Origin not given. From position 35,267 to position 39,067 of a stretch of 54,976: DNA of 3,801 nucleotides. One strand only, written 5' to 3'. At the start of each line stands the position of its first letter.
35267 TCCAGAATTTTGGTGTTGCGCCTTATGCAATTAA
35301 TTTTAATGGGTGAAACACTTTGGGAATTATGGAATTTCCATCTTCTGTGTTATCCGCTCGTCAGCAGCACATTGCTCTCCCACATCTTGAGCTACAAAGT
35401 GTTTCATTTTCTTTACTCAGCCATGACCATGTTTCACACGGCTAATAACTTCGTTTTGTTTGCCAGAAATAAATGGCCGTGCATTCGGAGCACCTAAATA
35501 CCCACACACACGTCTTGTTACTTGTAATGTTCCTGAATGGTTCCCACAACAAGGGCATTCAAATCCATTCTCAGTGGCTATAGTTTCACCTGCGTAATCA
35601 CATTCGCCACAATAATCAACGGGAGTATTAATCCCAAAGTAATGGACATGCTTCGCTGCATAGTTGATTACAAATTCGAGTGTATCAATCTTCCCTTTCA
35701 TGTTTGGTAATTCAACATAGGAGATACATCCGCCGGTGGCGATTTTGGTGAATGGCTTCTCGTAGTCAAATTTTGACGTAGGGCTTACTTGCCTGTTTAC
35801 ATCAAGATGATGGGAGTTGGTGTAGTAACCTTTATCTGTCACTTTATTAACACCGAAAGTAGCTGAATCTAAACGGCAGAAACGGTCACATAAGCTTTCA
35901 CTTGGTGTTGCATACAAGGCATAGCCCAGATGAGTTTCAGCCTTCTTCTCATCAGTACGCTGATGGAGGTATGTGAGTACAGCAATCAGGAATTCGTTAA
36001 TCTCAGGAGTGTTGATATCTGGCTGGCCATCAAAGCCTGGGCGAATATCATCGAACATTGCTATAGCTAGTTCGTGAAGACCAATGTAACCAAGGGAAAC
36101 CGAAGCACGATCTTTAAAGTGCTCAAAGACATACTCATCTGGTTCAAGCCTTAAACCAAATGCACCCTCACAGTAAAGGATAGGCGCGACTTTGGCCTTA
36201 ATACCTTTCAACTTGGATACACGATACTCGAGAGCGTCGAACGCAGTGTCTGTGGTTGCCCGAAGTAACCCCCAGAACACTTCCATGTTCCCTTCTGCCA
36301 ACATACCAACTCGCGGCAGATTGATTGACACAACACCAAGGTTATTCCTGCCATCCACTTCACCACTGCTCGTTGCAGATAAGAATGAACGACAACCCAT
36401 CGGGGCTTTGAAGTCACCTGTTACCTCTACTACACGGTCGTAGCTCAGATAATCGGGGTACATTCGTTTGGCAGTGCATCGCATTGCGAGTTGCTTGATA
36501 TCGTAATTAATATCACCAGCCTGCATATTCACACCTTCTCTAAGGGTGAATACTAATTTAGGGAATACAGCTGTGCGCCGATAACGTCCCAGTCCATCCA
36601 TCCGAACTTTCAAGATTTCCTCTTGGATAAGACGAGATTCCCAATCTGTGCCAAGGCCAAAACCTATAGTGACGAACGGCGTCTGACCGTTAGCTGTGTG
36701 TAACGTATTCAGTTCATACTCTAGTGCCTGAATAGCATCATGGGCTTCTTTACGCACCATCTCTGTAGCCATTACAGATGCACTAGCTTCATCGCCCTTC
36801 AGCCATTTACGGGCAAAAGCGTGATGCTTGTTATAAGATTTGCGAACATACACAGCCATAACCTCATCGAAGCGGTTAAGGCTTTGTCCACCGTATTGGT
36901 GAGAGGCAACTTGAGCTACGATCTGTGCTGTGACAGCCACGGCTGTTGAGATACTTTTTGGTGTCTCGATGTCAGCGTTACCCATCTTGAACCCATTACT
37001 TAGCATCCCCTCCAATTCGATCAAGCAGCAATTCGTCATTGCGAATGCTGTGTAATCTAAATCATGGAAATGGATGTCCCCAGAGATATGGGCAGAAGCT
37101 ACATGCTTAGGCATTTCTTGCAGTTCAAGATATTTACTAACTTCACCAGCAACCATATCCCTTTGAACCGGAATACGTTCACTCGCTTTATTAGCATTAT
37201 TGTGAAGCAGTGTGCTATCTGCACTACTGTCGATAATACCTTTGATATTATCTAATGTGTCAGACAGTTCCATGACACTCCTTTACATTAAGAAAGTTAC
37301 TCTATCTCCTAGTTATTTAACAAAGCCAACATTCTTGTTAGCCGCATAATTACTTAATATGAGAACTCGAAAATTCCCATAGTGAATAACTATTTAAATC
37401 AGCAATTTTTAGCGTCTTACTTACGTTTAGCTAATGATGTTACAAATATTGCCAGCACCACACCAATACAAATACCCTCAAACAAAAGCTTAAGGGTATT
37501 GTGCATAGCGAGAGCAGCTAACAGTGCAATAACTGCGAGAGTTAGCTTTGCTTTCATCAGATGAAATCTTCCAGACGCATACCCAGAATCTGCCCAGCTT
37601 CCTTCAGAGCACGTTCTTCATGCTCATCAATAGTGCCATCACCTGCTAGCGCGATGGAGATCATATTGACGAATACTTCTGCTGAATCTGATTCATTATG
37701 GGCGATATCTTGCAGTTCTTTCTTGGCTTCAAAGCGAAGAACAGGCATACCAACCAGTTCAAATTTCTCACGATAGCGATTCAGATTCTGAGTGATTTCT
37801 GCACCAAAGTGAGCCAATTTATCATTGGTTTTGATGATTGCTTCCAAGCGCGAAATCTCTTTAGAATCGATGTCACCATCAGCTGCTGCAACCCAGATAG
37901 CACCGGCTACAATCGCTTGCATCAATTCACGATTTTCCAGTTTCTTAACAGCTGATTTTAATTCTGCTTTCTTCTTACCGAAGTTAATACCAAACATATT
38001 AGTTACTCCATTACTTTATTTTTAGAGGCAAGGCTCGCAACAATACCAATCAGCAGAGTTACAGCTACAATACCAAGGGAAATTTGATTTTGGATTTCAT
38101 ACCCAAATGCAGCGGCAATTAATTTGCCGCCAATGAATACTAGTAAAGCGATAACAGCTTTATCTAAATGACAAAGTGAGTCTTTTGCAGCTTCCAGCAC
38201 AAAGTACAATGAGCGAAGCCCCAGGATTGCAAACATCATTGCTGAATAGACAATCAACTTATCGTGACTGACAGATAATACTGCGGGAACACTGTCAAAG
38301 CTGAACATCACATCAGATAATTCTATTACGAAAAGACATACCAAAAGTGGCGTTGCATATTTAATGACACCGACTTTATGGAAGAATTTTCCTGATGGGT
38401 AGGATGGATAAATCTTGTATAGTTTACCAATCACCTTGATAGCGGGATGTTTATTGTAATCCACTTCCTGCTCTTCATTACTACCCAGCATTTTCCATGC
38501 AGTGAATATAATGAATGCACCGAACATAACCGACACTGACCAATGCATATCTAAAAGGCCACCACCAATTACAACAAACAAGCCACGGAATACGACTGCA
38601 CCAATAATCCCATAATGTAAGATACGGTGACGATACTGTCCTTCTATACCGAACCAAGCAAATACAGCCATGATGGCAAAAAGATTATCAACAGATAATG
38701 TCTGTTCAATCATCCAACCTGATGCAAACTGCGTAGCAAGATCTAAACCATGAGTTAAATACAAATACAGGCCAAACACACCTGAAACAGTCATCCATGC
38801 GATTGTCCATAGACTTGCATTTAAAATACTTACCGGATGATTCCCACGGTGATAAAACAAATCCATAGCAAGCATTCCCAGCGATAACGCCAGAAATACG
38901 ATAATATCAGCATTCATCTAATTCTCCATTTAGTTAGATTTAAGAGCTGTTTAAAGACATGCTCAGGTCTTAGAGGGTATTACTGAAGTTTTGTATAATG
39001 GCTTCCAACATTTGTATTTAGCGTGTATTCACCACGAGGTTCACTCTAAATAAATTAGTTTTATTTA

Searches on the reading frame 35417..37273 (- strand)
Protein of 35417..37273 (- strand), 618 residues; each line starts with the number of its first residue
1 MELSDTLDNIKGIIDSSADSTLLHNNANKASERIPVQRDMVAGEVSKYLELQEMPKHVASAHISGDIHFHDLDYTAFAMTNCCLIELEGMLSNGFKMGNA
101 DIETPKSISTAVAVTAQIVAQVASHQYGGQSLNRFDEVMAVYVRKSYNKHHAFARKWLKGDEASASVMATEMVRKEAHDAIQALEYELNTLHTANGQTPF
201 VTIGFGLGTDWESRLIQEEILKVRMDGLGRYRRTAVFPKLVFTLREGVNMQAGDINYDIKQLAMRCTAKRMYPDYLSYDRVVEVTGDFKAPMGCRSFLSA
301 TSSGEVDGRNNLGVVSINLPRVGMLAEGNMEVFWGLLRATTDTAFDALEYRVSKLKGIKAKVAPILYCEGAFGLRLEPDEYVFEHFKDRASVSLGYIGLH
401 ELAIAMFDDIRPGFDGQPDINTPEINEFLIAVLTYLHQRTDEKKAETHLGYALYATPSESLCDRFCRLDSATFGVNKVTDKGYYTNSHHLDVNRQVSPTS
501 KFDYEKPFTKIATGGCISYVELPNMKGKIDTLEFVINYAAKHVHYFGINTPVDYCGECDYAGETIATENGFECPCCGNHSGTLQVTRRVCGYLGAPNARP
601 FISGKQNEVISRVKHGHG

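Call 11: search_protein_families(library=pfam, proteins=[window:35417-37273:-], max_evalue=0.01)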
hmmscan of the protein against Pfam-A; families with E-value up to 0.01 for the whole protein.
window:35417-37273:- (618 aa): 2 families
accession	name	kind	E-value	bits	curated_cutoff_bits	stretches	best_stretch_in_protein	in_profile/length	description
PF13597.11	NRDD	-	3.3e-172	574.5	26.2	1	26-615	2-562/562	Anaerobic ribonucleoside-triphosphate reductase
PF01228.26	Gly_radical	-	1.4e-18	67.7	22.2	1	493-597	2-106/106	Glycine radical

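Call 12: search_protein_families(library=phrogs, proteins=[window:35417-37273:-], max_evalue=0.001)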
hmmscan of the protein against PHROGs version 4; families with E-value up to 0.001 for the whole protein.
window:35417-37273:- (618 aa): 4 families
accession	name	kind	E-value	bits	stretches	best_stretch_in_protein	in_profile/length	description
phrog_487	-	moron, auxiliary metabolic gene and host takeover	6.6e-264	878.4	1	5-616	104-713/718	NrdD-like anaerobic ribonucleotide reductase large subunit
phrog_4218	-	DNA, RNA and nucleotide metabolism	8.6e-111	371.2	1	289-615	8-332/333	anaerobic ribonucleoside reductase large subunit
phrog_29160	-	DNA, RNA and nucleotide metabolism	6.5e-27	95.6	1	458-616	2-156/158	anaerobic ribonucleoside reductase large subunit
phrog_26446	-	DNA, RNA and nucleotide metabolism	1.1e-21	77.7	2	443-573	219-355/761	anaerobic ribonucleoside reductase large subunit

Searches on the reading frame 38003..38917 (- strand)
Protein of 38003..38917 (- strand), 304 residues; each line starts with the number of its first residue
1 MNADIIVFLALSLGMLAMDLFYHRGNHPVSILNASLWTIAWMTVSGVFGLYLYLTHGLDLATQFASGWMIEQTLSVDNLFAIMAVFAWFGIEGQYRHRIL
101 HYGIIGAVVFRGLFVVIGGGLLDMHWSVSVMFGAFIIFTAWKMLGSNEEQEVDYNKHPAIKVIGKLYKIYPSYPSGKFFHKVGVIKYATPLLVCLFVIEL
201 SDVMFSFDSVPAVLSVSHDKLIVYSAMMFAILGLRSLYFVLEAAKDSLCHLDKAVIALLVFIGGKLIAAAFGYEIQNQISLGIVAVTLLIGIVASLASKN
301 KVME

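Call 11: search_protein_families(library=pfam, proteins=[window:38003-38917:-], max_evalue=0.01)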
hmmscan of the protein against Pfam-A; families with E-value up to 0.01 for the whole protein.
window:38003-38917:- (304 aa): 1 family
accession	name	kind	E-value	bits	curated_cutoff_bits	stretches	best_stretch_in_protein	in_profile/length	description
PF03741.22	TerC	-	8.2e-40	136.9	27.8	1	66-268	2-176/178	Integral membrane protein TerC family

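Call 12: search_protein_families(library=phrogs, proteins=[window:38003-38917:-], max_evalue=0.001)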
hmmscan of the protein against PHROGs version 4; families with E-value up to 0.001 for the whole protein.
window:38003-38917:- (304 aa): 1 family
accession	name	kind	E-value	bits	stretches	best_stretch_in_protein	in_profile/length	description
phrog_7180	-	moron, auxiliary metabolic gene and host takeover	3.6e-56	191.3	1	51-298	4-235/242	membrane protein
